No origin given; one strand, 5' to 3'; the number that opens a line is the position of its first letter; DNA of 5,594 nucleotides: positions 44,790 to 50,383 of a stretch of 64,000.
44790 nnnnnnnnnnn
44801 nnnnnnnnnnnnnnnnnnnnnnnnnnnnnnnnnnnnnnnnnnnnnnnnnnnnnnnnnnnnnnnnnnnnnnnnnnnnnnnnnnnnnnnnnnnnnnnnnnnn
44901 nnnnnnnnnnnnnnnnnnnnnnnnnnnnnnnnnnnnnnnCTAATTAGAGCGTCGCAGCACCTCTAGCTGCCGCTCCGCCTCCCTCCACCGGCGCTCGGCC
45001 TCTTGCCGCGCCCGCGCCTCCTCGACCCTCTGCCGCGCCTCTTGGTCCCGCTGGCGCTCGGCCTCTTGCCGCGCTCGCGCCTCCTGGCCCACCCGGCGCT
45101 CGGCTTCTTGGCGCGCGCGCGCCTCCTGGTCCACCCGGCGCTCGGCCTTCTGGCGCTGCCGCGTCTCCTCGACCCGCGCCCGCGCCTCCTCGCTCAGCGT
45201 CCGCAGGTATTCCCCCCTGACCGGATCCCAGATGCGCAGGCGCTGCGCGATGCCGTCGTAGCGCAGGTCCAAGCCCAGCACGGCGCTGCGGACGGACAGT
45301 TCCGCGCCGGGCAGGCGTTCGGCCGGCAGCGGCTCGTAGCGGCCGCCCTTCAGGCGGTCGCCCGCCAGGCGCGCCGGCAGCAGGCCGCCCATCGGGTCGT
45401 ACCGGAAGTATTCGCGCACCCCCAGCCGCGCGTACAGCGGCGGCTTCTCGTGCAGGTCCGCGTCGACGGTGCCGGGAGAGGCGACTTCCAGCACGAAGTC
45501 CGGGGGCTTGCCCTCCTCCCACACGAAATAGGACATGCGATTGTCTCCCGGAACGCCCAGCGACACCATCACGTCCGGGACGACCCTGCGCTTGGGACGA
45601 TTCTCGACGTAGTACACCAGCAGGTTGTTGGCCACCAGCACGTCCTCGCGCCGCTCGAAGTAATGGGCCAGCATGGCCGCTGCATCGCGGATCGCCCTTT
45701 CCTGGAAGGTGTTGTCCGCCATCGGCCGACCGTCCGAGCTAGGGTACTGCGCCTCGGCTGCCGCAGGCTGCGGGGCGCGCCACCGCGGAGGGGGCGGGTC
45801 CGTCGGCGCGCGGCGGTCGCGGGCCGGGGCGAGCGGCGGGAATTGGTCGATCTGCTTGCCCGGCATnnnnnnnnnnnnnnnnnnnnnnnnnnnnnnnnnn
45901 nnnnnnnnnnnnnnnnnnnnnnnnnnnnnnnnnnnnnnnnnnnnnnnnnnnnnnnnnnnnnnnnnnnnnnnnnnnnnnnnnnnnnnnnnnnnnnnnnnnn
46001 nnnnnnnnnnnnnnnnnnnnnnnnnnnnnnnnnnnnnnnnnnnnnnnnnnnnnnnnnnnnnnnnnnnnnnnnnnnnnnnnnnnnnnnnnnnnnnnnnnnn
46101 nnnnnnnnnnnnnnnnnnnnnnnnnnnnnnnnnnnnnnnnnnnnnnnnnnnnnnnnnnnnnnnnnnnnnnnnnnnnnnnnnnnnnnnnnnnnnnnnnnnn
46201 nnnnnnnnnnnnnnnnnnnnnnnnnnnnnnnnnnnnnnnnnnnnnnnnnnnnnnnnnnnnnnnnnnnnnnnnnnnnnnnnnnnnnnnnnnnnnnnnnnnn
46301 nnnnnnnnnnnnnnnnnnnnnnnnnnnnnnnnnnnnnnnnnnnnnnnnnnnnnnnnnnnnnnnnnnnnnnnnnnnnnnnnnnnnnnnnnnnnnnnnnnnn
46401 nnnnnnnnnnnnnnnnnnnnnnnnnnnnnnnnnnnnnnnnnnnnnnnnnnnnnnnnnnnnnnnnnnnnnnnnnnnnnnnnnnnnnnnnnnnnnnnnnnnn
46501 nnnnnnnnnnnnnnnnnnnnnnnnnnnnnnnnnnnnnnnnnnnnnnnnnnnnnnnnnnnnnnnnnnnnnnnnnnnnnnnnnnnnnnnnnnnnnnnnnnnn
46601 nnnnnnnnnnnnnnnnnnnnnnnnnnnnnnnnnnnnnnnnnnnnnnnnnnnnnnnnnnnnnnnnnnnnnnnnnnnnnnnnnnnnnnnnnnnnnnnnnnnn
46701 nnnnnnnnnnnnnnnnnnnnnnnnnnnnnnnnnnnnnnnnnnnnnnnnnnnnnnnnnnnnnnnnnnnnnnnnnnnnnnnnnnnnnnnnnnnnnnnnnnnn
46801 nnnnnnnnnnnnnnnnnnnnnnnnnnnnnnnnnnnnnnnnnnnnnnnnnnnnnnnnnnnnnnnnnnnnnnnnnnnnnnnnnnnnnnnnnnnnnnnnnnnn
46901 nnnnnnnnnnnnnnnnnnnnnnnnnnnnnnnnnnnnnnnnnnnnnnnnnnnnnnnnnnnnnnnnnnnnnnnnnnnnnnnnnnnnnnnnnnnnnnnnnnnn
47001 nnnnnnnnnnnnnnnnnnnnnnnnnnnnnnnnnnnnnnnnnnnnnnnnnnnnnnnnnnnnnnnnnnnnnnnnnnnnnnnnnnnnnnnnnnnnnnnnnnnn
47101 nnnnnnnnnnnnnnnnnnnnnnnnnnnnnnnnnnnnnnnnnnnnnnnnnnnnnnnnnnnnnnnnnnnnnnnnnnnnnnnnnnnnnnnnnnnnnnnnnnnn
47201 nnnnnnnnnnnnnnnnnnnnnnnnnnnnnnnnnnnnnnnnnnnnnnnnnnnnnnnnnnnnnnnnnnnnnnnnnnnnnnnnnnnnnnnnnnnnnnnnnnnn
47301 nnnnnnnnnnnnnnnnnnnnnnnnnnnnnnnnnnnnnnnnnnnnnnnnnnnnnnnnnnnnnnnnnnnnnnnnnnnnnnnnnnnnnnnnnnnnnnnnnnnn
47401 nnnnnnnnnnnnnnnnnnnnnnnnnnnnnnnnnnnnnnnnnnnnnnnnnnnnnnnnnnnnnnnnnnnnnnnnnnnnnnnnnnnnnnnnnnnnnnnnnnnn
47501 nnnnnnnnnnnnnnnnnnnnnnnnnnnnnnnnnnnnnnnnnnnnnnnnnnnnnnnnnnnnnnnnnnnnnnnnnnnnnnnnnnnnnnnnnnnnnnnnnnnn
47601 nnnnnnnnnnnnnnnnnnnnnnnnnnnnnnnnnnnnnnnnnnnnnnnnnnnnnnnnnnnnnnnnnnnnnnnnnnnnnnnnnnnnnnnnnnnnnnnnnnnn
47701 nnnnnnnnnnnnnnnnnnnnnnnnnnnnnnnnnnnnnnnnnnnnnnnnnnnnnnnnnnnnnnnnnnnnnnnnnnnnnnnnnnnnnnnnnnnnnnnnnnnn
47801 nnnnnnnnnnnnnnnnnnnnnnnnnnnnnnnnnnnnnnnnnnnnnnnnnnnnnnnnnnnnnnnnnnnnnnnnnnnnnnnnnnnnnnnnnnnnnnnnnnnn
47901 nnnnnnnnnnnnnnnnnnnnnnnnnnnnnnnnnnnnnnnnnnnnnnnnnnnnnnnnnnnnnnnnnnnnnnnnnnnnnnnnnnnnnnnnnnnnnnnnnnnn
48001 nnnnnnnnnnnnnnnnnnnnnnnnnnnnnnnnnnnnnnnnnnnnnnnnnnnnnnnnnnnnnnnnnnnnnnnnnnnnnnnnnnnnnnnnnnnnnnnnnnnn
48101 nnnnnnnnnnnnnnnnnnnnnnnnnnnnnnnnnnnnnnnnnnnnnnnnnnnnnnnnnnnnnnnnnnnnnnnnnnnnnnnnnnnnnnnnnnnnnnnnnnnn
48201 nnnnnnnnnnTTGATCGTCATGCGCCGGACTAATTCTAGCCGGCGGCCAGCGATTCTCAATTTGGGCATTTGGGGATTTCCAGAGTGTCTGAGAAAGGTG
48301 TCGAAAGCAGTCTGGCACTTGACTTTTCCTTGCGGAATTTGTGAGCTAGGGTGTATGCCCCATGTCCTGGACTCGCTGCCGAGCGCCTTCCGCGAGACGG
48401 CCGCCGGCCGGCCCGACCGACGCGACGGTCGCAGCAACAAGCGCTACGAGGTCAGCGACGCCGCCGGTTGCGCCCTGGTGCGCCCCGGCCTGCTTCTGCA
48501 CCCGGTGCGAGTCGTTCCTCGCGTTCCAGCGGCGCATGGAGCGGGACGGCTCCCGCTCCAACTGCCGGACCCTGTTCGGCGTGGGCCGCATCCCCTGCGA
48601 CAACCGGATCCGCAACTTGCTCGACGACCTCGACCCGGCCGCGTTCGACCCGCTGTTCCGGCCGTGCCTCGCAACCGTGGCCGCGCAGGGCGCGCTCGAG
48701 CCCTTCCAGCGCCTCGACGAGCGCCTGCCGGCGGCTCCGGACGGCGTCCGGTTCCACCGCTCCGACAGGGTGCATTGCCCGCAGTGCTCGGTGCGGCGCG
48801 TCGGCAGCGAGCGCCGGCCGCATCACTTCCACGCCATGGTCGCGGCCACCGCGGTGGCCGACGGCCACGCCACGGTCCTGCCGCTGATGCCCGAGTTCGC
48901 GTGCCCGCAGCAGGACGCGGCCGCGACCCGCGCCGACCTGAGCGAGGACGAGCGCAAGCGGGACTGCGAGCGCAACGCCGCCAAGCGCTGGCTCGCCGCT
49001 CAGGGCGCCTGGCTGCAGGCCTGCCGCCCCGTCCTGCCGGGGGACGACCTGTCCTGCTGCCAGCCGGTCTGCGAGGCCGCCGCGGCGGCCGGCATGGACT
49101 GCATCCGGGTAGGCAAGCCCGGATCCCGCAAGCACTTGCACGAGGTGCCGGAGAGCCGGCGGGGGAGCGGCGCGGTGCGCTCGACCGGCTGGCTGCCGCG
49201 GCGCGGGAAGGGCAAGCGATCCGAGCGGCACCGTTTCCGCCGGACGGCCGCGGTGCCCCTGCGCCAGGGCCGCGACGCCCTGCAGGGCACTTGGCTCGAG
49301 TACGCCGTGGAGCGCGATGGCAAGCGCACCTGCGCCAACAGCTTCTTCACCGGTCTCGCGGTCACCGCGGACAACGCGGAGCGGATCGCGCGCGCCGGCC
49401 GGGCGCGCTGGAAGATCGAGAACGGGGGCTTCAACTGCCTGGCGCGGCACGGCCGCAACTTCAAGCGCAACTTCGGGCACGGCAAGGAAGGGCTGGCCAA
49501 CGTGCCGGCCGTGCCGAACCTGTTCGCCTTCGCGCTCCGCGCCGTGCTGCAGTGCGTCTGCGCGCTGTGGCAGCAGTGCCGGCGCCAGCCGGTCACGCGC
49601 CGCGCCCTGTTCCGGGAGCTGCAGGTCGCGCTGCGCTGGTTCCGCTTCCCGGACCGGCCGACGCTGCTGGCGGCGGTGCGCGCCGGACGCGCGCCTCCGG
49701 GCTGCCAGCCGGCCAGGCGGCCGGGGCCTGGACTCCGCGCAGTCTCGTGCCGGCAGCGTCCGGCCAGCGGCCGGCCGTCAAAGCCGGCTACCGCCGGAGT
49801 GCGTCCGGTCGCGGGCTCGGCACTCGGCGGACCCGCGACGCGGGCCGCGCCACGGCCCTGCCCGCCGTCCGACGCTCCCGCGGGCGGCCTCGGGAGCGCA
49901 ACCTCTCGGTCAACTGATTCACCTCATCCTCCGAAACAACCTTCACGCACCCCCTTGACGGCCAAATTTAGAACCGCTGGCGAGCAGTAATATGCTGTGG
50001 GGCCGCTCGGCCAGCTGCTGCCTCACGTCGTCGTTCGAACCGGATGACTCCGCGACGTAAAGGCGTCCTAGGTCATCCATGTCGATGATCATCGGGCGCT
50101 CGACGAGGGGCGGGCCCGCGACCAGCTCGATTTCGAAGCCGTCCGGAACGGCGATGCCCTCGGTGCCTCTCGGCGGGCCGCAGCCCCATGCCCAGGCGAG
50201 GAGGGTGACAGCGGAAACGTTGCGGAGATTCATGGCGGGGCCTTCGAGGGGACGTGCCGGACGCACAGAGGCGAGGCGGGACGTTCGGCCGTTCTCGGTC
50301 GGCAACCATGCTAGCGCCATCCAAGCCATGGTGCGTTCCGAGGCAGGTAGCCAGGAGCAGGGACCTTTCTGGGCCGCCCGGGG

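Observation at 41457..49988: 8.5-kb composite transposon (two inverted ISKra4-like copies) caught inside a PVC-type heme-binding gene, with a perfect 8-bp target duplication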

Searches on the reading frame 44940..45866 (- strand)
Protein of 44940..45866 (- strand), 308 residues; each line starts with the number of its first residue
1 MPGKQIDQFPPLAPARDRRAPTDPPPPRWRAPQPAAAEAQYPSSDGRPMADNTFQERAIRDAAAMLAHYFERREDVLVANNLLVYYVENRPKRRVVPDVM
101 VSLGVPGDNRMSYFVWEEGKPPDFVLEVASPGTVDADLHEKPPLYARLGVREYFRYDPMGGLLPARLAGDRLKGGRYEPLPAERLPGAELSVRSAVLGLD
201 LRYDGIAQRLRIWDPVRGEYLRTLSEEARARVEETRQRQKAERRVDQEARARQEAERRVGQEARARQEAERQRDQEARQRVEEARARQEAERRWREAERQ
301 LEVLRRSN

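Call 14: search_protein_families(library=pfam, proteins=[window:44940-45866:-])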
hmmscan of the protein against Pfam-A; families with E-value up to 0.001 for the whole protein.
window:44940-45866:- (308 aa): 1 family
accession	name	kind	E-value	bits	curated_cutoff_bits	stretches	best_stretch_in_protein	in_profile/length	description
PF05685.18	Uma2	-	1.9e-17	63.7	27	1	53-199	30-167/172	Putative restriction endonuclease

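Call 15: search_protein_families(library=ncbifam, proteins=[window:44940-45866:-], max_evalue=0.01)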
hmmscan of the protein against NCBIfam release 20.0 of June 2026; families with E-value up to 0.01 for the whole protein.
window:44940-45866:- (308 aa): 0 families

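Call 54: find_encoding_contigs(protein=window:44943-45866:-, flank=10000, max_places=6)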
Protein window:44943-45866:- (308 aa): no gene with exactly this product is on record in the collection.

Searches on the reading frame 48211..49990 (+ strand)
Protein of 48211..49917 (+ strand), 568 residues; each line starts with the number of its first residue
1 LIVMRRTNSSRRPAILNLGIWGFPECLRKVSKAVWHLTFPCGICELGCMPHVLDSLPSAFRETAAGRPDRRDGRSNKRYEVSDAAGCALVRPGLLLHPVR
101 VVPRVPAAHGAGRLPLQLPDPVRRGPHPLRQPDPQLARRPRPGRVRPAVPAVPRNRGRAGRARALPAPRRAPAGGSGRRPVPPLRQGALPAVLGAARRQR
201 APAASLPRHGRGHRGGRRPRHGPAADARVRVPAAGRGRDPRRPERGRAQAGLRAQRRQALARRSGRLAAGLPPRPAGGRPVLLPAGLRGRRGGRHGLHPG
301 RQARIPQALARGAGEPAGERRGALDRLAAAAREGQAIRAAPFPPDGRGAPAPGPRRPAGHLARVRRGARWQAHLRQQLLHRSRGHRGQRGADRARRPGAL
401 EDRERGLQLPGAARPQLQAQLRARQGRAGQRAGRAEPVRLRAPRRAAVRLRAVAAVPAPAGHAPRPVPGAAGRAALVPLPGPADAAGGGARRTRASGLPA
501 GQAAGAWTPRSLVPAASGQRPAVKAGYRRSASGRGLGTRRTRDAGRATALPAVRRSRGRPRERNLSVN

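Call 14: search_protein_families(library=pfam, proteins=[window:48362-49990:+])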
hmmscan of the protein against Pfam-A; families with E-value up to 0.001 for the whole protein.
window:48362-49990:+ (542 aa): 0 families

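Call 15: search_protein_families(library=ncbifam, proteins=[window:48211-49917:+, window:48362-49990:+], max_evalue=0.01)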
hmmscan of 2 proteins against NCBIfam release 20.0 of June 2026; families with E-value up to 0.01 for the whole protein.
window:48211-49917:+ (568 aa): 0 families

window:48362-49990:+ (542 aa): 0 families

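Call 26: find_homologous_proteins(query=window:48362-49990:+, region=48-440, max_evalue=0.00001)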
Query window:48362-49990:+, residues 48-440 (393 aa): 2179 proteins with E <= 0.00001 among 8000 candidates; the best 120 are listed.
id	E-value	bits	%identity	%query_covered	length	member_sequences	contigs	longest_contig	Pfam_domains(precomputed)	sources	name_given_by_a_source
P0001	7.1e-260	880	100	97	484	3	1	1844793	-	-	-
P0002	1.8e-238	809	93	97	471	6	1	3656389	-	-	-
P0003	1.3e-236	803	92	100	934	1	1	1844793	PF00561.27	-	-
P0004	3.2e-230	782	93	97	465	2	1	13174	-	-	-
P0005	1.2e-174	599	92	74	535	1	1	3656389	-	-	-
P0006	4.2e-172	591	75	97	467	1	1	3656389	-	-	-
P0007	2.3e-168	579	74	97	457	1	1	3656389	-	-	-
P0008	2.1e-166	572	92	71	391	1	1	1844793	-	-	-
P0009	1.7e-165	569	73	94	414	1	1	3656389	-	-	-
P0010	1.6e-159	549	94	66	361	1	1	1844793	-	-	-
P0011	2.0e-158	546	82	79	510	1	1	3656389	-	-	-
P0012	1.1e-146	507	69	97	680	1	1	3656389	-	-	-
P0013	5.1e-139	482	58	99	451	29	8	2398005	-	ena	-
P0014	7.5e-139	481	57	99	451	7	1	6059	-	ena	-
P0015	2.7e-137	476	58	97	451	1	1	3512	PF13808.12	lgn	-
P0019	7.5e-135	468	56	99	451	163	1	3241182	-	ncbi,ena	-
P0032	6.5e-129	449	54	99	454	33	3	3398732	PF01609.28,PF13808.12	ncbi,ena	-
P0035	2.6e-128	447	54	99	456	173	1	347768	PF01609.28,PF13808.12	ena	-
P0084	3.4e-87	311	45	94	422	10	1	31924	-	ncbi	ncbi:MAG: ISNCY family transposase [Acidobacteriota bacterium]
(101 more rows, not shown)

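Call 27: search_protein_families(library=ncbifam, proteins=[P0013, P0019, P0032, P0035, P0084, P0001, P0002], max_evalue=0.1)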
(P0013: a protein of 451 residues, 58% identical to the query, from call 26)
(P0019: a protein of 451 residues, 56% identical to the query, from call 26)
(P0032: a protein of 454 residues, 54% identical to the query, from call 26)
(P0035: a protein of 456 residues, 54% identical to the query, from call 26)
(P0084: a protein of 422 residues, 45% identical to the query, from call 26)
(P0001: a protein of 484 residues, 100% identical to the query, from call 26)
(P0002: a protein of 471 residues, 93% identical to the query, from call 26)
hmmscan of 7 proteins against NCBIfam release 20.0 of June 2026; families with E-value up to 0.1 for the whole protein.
P0013 (451 aa): 3 families
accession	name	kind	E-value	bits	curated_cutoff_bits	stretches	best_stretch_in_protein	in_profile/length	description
NF033592.1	transpos_IS4_1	equivalog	0.00012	21.4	115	1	209-347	167-291/332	IS4 family transposase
NF033564.0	transpos_ISAs1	equivalog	0.00015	21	70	1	226-349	144-278/314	ISAs1 family transposase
NF033540.2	transpos_IS701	equivalog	0.04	13.2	150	1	186-348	153-323/363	IS701 family transposase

P0019 (451 aa): 3 families
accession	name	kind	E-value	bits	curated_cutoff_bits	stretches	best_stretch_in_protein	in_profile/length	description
NF033592.1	transpos_IS4_1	equivalog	0.0067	15.6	115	0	209-347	167-291/332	IS4 family transposase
NF033564.0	transpos_ISAs1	equivalog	0.052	12.7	70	0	304-352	235-281/314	ISAs1 family transposase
NF041775.1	typeIV_PilA_Myxo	equivalog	0.083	12.8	400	0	46-74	32-60/214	type IV pilin protein PilA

P0032 (454 aa): 3 families
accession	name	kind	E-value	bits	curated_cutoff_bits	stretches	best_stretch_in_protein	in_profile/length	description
NF033592.1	transpos_IS4_1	equivalog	2.1e-06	27.1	115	1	211-357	165-297/332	IS4 family transposase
NF033540.2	transpos_IS701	equivalog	1.5e-05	24.5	150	1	189-355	152-326/363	IS701 family transposase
NF033591.1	transpos_IS4_2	equivalog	0.0019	17.4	152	1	326-387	216-275/340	IS4 family transposase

P0035 (456 aa): 1 family
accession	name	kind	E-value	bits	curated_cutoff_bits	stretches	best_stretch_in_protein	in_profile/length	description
NF033592.1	transpos_IS4_1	equivalog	0.00022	20.4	115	0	213-352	166-291/332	IS4 family transposase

P0084 (422 aa): 2 families
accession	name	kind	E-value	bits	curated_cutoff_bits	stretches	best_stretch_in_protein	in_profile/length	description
NF033564.0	transpos_ISAs1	equivalog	0.033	13.4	70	0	270-313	240-280/314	ISAs1 family transposase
NF009803.0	PRK13287.1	equivalog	0.053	12.3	406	1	258-321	221-283/333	formamidase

P0001 (484 aa): 0 families

P0002 (471 aa): 0 families

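Call 28: search_protein_families(library=pfam, proteins=[P0013, P0019, P0032, P0035, P0084, P0001, P0002], max_evalue=0.1)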
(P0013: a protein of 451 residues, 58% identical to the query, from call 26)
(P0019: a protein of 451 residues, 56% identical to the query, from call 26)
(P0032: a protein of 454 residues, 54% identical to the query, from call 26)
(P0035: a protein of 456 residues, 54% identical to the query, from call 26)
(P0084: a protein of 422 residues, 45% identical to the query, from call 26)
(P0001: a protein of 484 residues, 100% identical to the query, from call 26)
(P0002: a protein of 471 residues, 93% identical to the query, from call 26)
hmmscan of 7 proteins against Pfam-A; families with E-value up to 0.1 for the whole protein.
P0013 (451 aa): 2 families
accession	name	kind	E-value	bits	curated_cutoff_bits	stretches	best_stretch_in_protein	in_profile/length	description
PF01609.27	DDE_Tnp_1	-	7.3e-05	23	23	1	214-380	70-195/200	Transposase DDE domain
PF13808.11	DDE_Tnp_1_assoc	-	0.00089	19.7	32.3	1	17-97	5-84/88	DDE_Tnp_1-associated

P0019 (451 aa): 2 families
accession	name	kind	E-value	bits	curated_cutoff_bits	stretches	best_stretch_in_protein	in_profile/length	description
PF13808.11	DDE_Tnp_1_assoc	-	0.01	16.3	32.3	1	19-97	7-84/88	DDE_Tnp_1-associated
PF01609.27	DDE_Tnp_1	-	0.094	12.9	23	0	215-348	71-165/200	Transposase DDE domain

P0032 (454 aa): 2 families
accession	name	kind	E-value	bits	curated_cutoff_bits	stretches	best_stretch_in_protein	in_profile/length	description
PF01609.27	DDE_Tnp_1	-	2.2e-06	28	23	1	215-383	67-195/200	Transposase DDE domain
PF13808.11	DDE_Tnp_1_assoc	-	7.9e-06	26.3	32.3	1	21-101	5-84/88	DDE_Tnp_1-associated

P0035 (456 aa): 2 families
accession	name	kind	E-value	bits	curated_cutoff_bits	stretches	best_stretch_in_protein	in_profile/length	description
PF13808.11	DDE_Tnp_1_assoc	-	3.4e-06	27.5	32.3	1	21-102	4-84/88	DDE_Tnp_1-associated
PF01609.27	DDE_Tnp_1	-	1.8e-05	25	23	1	220-385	74-195/200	Transposase DDE domain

P0084 (422 aa): 1 family
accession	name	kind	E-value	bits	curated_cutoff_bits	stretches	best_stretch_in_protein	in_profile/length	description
PF01609.27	DDE_Tnp_1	-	0.0013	19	23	1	164-343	62-196/200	Transposase DDE domain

P0001 (484 aa): 1 family
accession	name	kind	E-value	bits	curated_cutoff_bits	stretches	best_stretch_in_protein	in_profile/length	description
PF09436.16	DUF2016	-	0.073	13.3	24.3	0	47-71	15-39/74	Domain of unknown function (DUF2016)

P0002 (471 aa): 2 families
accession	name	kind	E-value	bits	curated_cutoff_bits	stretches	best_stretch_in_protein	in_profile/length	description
PF09436.16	DUF2016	-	0.011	16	24.3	0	142-167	23-48/74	Domain of unknown function (DUF2016)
PF15472.11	DUF4638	-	0.074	13.2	27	0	192-247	10-65/262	Domain of unknown function (DUF4638)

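Call 44: search_dna_similar(query=P0013, collection=plasmids, mode=protein, max_rows=15, max_evalue=1e-10)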
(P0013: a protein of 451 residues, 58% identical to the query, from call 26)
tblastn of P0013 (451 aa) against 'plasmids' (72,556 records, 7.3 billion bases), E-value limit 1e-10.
Records with a match: 16; places in all: 21; records where one place covers at least 80% of the query: 10.
Best place of each record, by identity: <60% 16.
By first word of the organism name: Nostoc 6; Calothrix 2; Anabaena 1; Acaryochloris 1; Gloeothece 1; Saccharobesus 1; Methylomagnum 1; Legionella 1; Aureispira 1; Vibrio 1.
By predicted mobility (MOB-suite, as given by PLSDB): non-mobilizable 10; conjugative 3; mobilizable 3.
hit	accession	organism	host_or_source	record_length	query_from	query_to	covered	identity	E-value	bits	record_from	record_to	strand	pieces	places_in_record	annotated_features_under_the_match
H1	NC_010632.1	Nostoc punctiforme PCC 73102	-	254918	4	445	98%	40.5%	6e-86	294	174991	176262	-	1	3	ISNCY family transposase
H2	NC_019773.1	Anabaena cylindrica PCC 7122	water, most likely pond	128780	5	439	96%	39.8%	5e-82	283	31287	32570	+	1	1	none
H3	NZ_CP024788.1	Nostoc flagelliforme CCNUN1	cell culture,desert soil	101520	5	439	96%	38.2%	1e-77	270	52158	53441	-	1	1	none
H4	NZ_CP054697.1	Nostoc edaphicum CCNP1411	-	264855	5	439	96%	38.0%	8e-78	271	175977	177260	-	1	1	none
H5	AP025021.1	Calothrix sp. PCC 7716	-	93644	8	439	96%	38.3%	5e-77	268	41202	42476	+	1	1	transposase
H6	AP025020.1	Calothrix sp. PCC 7716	-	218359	8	439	96%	38.3%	5e-77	268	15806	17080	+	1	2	transposase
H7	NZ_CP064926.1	Acaryochloris marina S15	cell culture,surface of Pikea pinnata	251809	8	439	96%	38.0%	7e-64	230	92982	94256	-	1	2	ISNCY family transposase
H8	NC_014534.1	Gloeothece verrucosa PCC 7822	fresh water in rice field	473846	18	436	93%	36.0%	6e-71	251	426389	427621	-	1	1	ISNCY family transposase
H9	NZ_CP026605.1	Saccharobesus litoralis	algae mud,microbial mat/biofilm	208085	5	434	95%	32.5%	2e-61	223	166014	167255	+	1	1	hypothetical protein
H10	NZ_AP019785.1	Methylomagnum ishizawai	-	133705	4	347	76%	39.7%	4e-58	213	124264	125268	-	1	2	hypothetical protein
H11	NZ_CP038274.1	Legionella israelensis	cell culture,water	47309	6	417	91%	30.7%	6e-41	163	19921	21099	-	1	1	hypothetical protein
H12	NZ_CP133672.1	Aureispira sp. CCB-E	Monoculture,Seagrass (Zostera sp.) ...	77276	63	421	80%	31.3%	4e-38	155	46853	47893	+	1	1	hypothetical protein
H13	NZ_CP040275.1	Nostoc sp. C052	Blasia pusilla,pure culture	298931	173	439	59%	38.5%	1e-44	174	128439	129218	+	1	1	none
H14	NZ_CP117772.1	Nostoc sp. UHCC 0926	whole organism,lichen surface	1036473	5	238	52%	38.7%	5e-31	134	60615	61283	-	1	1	none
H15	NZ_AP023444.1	Nostoc sp. MS1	-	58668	223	439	48%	41.7%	5e-40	160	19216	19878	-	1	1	none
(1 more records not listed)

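Call 48: find_encoding_contigs(protein=P0004, flank=7000, max_places=4)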
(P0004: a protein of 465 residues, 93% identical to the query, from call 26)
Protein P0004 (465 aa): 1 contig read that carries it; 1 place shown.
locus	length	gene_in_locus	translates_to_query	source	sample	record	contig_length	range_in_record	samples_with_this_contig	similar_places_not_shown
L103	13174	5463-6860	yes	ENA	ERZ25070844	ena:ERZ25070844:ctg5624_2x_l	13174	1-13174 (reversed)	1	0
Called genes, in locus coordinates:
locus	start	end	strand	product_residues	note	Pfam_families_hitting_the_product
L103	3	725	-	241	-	?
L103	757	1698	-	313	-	PF03150:CCP_MauG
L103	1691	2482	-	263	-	-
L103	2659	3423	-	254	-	PF13458:Peripla_BP_6 (faint)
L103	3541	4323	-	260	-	PF06778:Chlor_dismutase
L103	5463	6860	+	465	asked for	-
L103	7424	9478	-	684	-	PF03030:H_PPase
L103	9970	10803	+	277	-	PF00383:dCMP_cyt_deam_1, PF14437:MafB19-deam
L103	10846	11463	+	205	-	PF01923:Cob_adeno_trans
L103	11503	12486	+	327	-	PF00532:Peripla_BP_1, PF13407:Peripla_BP_4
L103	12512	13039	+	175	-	PF00383:dCMP_cyt_deam_1, PF14437:MafB19-deam, PF14439:Bd3614-deam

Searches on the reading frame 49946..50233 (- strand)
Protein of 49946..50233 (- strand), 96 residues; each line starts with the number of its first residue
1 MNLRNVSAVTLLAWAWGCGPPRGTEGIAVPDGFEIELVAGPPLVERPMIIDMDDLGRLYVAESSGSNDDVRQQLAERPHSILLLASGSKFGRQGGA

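Call 47: find_encoding_contigs(protein=window:49946-50233:-, flank=6000, max_places=6)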
Protein window:49946-50233:- (96 aa): no gene with exactly this product is on record in the collection.
